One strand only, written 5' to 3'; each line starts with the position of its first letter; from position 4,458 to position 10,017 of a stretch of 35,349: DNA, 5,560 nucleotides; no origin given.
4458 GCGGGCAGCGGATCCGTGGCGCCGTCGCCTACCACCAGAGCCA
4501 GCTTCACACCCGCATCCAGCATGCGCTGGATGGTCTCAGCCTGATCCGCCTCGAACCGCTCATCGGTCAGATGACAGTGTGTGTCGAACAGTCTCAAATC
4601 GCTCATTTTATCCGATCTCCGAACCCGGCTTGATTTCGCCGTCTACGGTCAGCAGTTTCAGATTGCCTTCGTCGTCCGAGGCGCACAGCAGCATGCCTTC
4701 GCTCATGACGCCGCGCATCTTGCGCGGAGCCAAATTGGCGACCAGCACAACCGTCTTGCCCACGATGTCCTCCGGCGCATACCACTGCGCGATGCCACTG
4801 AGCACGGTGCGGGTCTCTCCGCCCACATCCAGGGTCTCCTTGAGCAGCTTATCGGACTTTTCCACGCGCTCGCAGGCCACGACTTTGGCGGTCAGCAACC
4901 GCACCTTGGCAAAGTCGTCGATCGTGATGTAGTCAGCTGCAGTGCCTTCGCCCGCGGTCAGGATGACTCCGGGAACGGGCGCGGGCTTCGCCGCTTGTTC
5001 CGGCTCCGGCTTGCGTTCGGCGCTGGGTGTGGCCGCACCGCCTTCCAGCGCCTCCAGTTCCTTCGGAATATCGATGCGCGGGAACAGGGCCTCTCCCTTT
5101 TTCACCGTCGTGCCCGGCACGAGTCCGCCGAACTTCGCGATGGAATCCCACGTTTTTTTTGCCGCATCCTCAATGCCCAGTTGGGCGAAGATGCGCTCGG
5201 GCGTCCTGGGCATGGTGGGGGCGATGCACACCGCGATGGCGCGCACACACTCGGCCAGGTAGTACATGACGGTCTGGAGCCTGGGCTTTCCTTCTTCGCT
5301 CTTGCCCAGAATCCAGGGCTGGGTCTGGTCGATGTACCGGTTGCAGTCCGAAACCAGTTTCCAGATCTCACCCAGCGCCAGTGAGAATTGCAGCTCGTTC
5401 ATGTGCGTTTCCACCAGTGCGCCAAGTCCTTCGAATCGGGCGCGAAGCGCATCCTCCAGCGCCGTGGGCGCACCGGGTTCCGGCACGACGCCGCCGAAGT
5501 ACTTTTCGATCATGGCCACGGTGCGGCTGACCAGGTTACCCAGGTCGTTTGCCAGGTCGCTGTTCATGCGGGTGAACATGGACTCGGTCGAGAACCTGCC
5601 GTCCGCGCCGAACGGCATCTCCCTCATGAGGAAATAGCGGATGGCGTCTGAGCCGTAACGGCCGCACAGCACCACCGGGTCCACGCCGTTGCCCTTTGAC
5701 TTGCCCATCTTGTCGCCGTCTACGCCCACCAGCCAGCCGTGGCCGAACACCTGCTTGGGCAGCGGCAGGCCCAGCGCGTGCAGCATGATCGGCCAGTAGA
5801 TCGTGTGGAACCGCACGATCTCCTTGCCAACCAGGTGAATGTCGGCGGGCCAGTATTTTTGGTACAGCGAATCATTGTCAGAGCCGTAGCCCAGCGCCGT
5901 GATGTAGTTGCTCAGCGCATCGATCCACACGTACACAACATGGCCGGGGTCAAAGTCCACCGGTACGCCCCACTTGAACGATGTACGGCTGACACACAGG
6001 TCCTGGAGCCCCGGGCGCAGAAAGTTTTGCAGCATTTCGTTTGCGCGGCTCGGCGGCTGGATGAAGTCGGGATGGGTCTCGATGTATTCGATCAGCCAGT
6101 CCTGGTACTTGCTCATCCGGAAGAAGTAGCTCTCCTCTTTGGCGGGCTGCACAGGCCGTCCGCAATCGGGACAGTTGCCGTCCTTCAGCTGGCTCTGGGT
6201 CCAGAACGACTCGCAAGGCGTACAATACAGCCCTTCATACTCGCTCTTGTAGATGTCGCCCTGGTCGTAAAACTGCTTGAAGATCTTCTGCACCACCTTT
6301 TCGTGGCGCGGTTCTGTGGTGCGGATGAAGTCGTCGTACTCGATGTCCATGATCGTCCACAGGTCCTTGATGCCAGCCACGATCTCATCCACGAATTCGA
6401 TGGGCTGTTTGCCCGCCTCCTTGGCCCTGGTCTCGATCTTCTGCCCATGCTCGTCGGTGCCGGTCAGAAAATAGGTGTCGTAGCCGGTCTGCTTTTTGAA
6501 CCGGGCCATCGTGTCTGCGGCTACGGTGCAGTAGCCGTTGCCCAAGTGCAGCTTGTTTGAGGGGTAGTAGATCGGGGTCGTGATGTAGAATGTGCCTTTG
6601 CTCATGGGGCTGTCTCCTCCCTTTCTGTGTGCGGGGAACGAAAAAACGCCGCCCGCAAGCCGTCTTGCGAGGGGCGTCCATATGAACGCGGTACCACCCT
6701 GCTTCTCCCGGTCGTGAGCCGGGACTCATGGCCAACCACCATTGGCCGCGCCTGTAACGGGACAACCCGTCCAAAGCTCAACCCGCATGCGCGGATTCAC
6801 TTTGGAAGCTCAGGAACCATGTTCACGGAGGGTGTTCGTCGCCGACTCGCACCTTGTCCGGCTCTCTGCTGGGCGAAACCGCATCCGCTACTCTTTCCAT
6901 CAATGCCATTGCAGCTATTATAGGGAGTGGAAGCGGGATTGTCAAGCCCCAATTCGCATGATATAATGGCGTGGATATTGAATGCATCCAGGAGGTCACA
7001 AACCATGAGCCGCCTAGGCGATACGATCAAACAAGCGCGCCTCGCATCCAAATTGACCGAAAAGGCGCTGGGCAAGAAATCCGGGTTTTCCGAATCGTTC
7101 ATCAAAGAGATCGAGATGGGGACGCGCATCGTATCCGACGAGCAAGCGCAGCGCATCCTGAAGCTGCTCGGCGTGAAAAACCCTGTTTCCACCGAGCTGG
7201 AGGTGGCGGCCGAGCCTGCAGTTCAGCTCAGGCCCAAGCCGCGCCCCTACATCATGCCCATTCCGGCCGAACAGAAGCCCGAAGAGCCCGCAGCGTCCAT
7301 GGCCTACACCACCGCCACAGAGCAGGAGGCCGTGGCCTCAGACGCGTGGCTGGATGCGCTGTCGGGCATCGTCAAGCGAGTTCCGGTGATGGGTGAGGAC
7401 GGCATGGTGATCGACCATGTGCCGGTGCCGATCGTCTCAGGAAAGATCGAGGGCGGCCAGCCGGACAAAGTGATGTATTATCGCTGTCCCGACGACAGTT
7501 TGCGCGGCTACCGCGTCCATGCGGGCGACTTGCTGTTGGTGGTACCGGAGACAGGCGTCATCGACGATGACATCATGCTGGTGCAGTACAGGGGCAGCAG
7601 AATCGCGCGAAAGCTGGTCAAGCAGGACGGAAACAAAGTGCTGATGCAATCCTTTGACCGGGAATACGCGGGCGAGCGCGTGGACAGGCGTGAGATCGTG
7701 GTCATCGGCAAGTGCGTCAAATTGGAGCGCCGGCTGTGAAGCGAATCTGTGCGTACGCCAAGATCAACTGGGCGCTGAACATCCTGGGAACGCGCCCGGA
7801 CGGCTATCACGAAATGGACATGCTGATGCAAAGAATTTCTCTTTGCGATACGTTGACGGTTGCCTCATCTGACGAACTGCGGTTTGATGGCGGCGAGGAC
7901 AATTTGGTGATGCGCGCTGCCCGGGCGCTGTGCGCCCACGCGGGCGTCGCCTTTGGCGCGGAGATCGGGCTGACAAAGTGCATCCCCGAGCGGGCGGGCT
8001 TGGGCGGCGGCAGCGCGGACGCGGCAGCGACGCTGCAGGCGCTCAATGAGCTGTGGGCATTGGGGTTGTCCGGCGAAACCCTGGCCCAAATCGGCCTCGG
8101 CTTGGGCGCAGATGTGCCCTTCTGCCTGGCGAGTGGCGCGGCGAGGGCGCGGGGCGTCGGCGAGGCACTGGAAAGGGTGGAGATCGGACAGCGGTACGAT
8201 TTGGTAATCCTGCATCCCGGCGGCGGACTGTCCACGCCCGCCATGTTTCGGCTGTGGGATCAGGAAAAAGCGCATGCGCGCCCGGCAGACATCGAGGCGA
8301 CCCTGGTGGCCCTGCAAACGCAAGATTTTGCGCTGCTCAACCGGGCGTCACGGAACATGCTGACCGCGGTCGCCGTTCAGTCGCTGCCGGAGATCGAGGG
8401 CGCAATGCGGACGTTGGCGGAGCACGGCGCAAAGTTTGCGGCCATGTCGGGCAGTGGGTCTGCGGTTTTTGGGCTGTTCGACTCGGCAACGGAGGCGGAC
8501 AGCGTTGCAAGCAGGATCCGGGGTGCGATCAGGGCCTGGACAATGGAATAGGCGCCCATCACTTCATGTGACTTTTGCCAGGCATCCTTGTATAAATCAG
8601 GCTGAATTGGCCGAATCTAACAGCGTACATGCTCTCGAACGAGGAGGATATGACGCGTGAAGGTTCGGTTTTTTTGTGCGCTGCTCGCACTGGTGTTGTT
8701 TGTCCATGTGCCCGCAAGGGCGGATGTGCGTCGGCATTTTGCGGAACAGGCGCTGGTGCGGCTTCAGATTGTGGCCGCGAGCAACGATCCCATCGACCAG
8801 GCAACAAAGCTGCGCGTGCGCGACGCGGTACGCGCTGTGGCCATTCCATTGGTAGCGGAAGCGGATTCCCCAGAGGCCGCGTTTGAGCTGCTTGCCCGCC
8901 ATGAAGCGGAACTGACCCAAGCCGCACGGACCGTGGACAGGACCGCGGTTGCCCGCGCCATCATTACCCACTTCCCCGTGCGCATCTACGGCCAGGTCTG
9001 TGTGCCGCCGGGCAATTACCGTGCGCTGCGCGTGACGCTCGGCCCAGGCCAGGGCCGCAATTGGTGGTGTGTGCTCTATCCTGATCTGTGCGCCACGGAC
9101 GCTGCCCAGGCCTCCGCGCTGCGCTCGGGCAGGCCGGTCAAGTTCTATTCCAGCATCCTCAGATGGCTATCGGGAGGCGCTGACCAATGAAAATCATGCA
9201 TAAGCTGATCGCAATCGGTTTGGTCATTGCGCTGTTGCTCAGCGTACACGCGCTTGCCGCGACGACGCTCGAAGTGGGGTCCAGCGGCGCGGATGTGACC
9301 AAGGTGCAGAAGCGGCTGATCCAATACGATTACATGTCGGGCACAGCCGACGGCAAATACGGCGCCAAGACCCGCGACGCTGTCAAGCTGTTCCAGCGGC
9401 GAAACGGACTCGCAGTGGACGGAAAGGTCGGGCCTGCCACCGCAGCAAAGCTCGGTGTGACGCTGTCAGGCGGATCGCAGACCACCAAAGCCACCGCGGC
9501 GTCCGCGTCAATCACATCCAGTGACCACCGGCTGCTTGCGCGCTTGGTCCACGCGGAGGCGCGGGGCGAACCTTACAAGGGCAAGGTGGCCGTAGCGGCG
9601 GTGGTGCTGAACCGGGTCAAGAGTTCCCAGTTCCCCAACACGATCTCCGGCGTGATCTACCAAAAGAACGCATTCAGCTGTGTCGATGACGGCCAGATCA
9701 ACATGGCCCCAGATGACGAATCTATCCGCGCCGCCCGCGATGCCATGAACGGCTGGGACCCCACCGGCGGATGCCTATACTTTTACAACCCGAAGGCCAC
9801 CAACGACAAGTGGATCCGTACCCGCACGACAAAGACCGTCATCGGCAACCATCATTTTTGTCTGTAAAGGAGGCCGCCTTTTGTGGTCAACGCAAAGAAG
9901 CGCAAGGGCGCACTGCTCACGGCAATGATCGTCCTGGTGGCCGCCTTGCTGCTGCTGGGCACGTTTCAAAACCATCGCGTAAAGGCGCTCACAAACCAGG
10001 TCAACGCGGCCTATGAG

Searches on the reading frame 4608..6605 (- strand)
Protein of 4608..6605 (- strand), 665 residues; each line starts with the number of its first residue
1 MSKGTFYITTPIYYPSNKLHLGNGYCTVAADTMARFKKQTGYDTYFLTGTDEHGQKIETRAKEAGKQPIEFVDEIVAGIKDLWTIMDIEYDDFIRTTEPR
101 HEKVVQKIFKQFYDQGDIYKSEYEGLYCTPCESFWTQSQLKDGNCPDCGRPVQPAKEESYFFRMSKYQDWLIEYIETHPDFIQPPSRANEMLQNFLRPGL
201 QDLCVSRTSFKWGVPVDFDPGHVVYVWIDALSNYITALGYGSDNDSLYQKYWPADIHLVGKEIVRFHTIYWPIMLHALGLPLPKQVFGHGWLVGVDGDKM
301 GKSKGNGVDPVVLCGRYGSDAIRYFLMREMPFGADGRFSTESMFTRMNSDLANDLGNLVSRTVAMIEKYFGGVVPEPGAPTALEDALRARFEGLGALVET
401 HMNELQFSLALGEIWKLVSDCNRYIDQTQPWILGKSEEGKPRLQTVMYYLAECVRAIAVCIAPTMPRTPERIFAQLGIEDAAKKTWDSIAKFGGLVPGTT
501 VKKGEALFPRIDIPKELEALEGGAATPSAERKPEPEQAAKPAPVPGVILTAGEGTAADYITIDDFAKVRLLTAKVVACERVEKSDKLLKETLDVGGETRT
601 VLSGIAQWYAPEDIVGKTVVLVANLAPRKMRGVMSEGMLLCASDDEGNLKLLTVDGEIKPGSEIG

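Call 51: search_protein_families(library=pfam, proteins=[window:4608-6605:-], max_evalue=0.001)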
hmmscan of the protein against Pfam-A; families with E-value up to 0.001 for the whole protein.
window:4608-6605:- (665 aa): 6 families
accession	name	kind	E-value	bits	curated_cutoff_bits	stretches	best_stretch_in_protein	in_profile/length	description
PF09334.17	tRNA-synt_1g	-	4.6e-111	371.8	20.1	2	156-362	180-390/391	tRNA synthetases class I (M)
PF00133.28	tRNA-synt_1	-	2.8e-30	105.8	22.7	2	3-216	22-243/414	tRNA synthetases class I (I, L, M and V)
PF01588.26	tRNA_bind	-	3.1e-30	104.6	27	1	572-662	3-95/96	Putative tRNA binding domain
PF19303.5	Anticodon_3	-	4.8e-09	36.7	23.5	1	374-512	1-136/152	Anticodon binding domain of methionyl tRNA ligase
PF01406.26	tRNA-synt_1e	-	8.3e-08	32.4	27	1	14-123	20-126/301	tRNA synthetases class I (C) catalytic domain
PF08264.19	Anticodon_1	-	3.2e-07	30.8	25.1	1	388-480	5-97/148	Anticodon-binding domain of tRNA ligase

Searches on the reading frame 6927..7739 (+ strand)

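Call 51: search_protein_families(library=pfam, proteins=[window:6927-7739:+], max_evalue=0.001)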
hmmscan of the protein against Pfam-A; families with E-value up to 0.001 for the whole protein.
window:6927-7739:+ (270 aa): 3 families
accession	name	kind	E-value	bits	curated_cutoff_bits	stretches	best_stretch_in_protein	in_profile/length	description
PF00717.28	Peptidase_S24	-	2.7e-10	40.4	23.3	1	177-264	30-116/116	Peptidase S24-like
PF01381.28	HTH_3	-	1.8e-08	34.8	23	1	34-83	1-50/55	Helix-turn-helix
PF13560.12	HTH_31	-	8e-08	32.9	27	1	29-84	1-57/64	Helix-turn-helix domain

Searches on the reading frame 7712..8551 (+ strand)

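Call 51: search_protein_families(library=pfam, proteins=[window:7712-8551:+], max_evalue=0.001)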
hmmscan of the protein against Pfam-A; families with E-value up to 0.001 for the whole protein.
window:7712-8551:+ (279 aa): 2 families
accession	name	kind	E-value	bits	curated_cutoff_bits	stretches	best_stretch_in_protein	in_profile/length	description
PF00288.32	GHMP_kinases_N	-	9e-18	64.7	22.3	1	64-142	1-87/87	GHMP kinases N terminal domain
PF08544.19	GHMP_kinases_C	-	1.5e-12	48.2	21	1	198-270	2-80/85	GHMP kinases C terminal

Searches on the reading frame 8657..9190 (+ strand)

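Call 51: search_protein_families(library=pfam, proteins=[window:8657-9190:+], max_evalue=0.001)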
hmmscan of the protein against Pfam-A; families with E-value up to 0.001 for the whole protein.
window:8657-9190:+ (177 aa): 1 family
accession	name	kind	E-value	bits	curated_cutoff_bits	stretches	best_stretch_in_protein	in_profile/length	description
PF09551.15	Spore_II_R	-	9.1e-32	110.7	25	1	31-150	2-127/128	Stage II sporulation protein R (spore_II_R)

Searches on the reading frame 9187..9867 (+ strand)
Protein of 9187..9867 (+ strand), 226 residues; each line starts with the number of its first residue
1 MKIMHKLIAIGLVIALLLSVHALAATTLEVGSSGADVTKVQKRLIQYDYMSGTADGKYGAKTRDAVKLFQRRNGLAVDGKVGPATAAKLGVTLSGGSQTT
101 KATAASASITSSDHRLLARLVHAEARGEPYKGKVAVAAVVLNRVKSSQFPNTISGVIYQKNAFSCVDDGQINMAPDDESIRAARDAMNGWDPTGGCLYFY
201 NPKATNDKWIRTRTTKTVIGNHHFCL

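Call 51: search_protein_families(library=pfam, proteins=[window:9187-9867:+], max_evalue=0.001)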
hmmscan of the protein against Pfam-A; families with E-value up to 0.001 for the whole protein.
window:9187-9867:+ (226 aa): 3 families
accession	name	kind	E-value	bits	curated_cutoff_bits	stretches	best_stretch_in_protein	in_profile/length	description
PF07486.17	Hydrolase_2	-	1.7e-38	131.7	27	1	127-225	1-100/100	Cell Wall Hydrolase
PF01471.23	PG_binding_1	-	2.3e-21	76.1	23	1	33-89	1-57/57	Putative peptidoglycan binding domain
PF09374.15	PG_binding_3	-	0.00051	20.6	24.6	0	65-90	2-32/76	Predicted Peptidoglycan domain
